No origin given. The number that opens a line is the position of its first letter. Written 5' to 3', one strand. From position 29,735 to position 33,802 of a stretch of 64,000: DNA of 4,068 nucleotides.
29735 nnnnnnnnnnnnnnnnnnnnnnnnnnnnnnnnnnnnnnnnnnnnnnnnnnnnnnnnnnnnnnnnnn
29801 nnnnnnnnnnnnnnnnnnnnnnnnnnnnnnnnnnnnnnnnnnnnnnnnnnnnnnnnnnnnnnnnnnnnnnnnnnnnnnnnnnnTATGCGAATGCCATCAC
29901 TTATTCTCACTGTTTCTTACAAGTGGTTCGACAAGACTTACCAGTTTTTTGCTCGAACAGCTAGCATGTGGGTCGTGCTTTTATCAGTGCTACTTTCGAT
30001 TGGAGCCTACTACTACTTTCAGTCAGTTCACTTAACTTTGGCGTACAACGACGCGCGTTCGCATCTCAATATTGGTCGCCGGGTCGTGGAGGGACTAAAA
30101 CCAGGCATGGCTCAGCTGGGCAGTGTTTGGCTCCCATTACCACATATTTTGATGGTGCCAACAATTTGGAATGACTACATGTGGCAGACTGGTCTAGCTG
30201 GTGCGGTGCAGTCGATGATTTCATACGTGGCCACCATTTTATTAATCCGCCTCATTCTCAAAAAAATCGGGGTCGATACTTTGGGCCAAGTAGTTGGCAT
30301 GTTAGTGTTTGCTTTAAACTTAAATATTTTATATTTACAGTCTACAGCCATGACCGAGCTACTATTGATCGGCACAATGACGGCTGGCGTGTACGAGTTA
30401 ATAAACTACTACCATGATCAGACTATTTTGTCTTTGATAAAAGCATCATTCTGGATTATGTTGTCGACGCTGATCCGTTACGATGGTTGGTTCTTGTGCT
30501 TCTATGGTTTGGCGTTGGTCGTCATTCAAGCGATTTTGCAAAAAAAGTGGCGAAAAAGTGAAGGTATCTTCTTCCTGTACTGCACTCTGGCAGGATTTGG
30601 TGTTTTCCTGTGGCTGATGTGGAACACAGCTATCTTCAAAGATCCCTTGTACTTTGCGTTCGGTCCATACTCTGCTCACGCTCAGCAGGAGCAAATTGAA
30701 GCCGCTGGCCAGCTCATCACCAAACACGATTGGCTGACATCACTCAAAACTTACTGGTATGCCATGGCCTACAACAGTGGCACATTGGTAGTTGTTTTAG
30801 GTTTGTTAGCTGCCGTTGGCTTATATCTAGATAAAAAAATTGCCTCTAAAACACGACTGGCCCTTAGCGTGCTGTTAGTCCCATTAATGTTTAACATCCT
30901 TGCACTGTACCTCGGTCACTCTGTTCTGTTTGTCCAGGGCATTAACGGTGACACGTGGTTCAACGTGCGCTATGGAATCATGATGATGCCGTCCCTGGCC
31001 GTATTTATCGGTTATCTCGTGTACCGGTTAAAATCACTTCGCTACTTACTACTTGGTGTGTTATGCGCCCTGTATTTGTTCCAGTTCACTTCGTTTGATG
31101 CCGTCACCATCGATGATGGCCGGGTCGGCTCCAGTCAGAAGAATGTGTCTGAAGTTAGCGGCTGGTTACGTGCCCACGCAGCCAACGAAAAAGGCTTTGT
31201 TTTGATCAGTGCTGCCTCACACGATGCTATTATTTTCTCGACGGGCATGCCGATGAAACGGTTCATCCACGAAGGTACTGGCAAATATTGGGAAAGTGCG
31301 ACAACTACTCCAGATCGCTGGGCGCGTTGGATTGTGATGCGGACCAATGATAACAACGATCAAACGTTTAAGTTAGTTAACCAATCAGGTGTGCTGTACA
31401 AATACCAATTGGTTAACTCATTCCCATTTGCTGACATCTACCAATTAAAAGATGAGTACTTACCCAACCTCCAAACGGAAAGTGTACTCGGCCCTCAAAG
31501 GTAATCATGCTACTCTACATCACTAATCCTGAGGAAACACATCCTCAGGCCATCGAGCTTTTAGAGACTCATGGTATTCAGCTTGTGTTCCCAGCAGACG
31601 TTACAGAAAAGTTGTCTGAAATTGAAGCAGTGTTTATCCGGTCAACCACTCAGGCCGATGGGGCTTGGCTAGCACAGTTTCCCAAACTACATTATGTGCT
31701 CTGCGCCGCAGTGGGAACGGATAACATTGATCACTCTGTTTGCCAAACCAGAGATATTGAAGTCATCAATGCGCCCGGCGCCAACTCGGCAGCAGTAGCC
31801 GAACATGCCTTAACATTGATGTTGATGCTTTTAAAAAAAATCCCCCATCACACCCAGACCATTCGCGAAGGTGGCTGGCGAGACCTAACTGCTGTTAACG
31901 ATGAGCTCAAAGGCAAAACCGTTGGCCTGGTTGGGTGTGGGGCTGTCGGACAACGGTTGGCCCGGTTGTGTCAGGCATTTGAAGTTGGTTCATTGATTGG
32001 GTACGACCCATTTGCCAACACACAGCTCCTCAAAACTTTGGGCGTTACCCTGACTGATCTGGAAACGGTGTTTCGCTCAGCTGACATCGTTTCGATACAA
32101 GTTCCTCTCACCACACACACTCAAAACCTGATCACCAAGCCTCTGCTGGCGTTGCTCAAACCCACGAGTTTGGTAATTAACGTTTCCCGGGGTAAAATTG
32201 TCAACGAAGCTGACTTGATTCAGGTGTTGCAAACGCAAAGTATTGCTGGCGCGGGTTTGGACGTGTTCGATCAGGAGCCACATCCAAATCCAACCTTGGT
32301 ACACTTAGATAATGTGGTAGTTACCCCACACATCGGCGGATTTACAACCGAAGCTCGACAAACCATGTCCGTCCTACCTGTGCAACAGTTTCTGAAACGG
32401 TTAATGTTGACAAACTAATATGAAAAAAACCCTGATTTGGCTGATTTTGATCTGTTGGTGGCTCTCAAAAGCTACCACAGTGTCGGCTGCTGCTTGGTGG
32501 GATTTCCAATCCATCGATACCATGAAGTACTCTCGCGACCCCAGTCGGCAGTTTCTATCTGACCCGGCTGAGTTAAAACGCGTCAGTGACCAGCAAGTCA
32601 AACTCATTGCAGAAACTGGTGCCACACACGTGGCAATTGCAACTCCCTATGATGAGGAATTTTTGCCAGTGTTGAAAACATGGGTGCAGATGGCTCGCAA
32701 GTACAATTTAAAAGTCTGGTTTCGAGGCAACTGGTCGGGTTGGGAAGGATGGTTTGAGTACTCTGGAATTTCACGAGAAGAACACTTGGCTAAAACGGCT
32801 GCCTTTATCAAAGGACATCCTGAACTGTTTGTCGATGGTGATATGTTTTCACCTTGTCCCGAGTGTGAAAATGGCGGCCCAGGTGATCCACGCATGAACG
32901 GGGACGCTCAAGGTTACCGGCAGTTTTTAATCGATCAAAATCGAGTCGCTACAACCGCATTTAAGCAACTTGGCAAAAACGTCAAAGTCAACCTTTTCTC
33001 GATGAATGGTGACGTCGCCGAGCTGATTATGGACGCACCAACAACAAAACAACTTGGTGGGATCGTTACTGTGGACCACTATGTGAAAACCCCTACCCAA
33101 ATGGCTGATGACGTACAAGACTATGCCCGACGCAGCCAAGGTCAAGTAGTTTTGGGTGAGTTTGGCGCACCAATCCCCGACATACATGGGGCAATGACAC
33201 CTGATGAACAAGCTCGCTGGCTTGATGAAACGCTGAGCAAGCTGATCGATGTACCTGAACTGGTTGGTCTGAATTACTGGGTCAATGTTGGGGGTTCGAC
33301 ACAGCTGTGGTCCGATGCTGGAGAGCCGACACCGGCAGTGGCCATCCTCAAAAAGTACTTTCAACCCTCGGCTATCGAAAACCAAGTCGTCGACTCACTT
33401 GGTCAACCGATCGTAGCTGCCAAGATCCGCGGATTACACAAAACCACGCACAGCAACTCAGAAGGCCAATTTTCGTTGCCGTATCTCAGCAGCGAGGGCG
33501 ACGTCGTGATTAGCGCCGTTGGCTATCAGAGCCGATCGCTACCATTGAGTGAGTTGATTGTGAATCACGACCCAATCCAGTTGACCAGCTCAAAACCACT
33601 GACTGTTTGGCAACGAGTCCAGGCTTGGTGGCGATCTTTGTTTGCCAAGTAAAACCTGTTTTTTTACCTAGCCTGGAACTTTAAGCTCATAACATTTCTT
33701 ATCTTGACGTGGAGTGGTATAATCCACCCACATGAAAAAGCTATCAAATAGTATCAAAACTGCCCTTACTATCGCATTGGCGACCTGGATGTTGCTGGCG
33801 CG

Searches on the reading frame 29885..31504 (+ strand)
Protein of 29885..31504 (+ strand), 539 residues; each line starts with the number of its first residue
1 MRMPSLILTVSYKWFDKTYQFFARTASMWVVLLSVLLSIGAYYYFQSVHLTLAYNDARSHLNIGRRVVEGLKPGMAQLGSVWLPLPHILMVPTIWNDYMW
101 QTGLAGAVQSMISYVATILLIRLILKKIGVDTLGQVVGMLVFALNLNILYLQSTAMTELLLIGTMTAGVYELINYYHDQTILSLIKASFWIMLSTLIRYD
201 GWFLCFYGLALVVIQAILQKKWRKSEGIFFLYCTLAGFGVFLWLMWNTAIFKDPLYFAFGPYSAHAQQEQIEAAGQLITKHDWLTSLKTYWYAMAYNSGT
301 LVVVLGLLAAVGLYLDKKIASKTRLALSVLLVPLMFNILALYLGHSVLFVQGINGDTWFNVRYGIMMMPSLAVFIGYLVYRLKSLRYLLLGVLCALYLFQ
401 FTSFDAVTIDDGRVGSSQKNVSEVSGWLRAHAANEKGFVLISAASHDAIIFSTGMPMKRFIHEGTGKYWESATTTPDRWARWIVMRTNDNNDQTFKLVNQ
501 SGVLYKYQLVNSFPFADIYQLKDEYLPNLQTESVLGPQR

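Call 7: search_protein_families(library=pfam, proteins=[window:29885-31504:+], max_evalue=0.001)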
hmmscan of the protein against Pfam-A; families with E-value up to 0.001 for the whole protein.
window:29885-31504:+ (539 aa): 0 families

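Call 15: search_protein_families(library=pfam, proteins=[window:29885-31504:+], max_evalue=10)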
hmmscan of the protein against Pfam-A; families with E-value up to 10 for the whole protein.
window:29885-31504:+ (539 aa): 2 families
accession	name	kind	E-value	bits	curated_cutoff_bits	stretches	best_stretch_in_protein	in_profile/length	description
PF11084.13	DUF2621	-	0.018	15.5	27.7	1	22-68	4-50/139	Protein of unknown function (DUF2621)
PF07204.16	Orthoreo_P10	-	0.13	12.7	21.4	1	263-311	18-61/98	Orthoreovirus membrane fusion protein p10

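Call 55: search_protein_families(library=ncbifam, proteins=[window:29885-31504:+], max_evalue=1)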
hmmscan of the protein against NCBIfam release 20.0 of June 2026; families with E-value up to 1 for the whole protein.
window:29885-31504:+ (539 aa): 1 family
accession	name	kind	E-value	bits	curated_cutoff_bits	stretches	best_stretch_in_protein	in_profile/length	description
NF047440.1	LA3751_2_3_fam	subfamily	0.00044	19.2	200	1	110-402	105-382/460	LA_3751/LA_3752 family putative glycosyltransferase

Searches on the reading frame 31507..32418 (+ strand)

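Call 7: search_protein_families(library=pfam, proteins=[window:31507-32418:+], max_evalue=0.001)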
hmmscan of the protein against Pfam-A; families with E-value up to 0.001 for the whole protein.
window:31507-32418:+ (303 aa): 3 families
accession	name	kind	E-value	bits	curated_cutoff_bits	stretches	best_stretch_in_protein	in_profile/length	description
PF02826.25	2-Hacid_dh_C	-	1.3e-54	184.8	25.1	1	102-277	1-178/178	D-isomer specific 2-hydroxyacid dehydrogenase, NAD binding domain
PF00389.36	2-Hacid_dh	-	1.3e-21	77.1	24.6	1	12-296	8-121/134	D-isomer specific 2-hydroxyacid dehydrogenase, catalytic domain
PF03446.21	NAD_binding_2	-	0.00014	22.4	21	1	138-246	1-112/161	NAD binding domain of 6-phosphogluconate dehydrogenase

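Call 56: search_protein_families(library=ncbifam, proteins=[window:31507-32418:+], max_evalue=0.00001)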
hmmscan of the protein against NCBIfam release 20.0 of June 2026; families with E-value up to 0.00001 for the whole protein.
window:31507-32418:+ (303 aa): 21 families
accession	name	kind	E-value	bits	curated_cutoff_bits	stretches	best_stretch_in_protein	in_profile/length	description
TIGR01327.1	PGDH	equivalog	5e-73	246.6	454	1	10-297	7-299/525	phosphoglycerate dehydrogenase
NF009714.1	PRK13243.1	equivalog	1.6e-58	198.6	455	1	32-292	39-306/332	glyoxylate reductase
NF008759.0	PRK11790.1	equivalog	4.3e-58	196.9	404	1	9-289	18-307/410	phosphoglycerate dehydrogenase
NF005069.0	PRK06487.1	equivalog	3e-51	174.4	448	1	25-287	35-299/320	2-hydroxyacid dehydrogenase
NF006263.0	PRK08410.1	equivalog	2.1e-45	155.5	389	1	29-287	33-295/311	D-2-hydroxyacid dehydrogenase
NF011938.0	PRK15409.1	equivalog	2.4e-41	141.8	492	1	3-297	7-307/324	glyoxylate/hydroxypyruvate reductase GhrB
NF005387.0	PRK06932.1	equivalog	4.2e-41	140.9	492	1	31-284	37-295/314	2-hydroxyacid dehydrogenase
NF005750.0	PRK07574.1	equivalog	1.1e-39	136.7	329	1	55-287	109-345/386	NAD-dependent formate dehydrogenase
NF041369.1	Dhydh_Halo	equivalog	6.3e-38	130.7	400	1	57-290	52-286/305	D-2-hydroxyacid dehydrogenase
NF001309.0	PRK00257.1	equivalog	2.9e-37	128.5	434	1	34-289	33-268/379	4-phosphoerythronate dehydrogenase PdxB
NF005027.0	PRK06436.1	equivalog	1.4e-29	103.1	261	1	68-283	57-264/303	2-hydroxyacid dehydrogenase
NF011966.0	PRK15438.1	equivalog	5.3e-27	94.8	687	1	33-286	32-267/378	4-phosphoerythronate dehydrogenase PdxB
NF000492.1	vanH_gen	exception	1.2e-25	90.3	540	1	61-258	67-256/312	D-lactate dehydrogenase VanH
NF006374.0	PRK08605.1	subfamily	1.6e-25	89.9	356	1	68-260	77-269/332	D-lactate dehydrogenase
NF009127.0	PRK12480.1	equivalog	5.2e-20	71.7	579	1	68-285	77-306/330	D-lactate dehydrogenase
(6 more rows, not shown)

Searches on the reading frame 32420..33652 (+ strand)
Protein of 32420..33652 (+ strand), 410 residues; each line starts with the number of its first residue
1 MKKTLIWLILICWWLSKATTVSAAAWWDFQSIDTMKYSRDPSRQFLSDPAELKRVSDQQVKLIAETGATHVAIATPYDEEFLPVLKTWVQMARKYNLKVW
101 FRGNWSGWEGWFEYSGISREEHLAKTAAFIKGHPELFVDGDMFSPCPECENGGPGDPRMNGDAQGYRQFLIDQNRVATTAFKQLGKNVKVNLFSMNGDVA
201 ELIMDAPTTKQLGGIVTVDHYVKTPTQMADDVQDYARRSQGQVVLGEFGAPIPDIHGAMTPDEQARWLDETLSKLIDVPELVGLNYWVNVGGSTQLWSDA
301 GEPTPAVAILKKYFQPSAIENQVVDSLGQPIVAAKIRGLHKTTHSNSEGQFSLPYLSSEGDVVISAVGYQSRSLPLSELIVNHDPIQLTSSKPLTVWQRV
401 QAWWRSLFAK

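Call 7: search_protein_families(library=pfam, proteins=[window:32420-33652:+], max_evalue=0.001)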
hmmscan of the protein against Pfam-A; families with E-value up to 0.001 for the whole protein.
window:32420-33652:+ (410 aa): 2 families
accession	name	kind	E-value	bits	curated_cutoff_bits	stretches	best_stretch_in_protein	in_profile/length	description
PF13620.12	CarboxypepD_reg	-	1.8e-05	25.5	32.3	1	322-374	5-64/82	Carboxypeptidase regulatory-like domain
PF13715.12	CarbopepD_reg_2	-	0.00025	21.5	32.2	1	322-375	4-61/88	CarboxypepD_reg-like domain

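Call 55: search_protein_families(library=ncbifam, proteins=[window:32420-33652:+], max_evalue=1)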
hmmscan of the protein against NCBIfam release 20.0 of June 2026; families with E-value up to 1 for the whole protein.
window:32420-33652:+ (410 aa): 1 family
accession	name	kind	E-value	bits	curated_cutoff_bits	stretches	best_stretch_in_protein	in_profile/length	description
TIGR04056.1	OMP_RagA_SusC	subfamily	5.1e-05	21.8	368.25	1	320-377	4-62/981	SusC/RagA family TonB-linked outer membrane protein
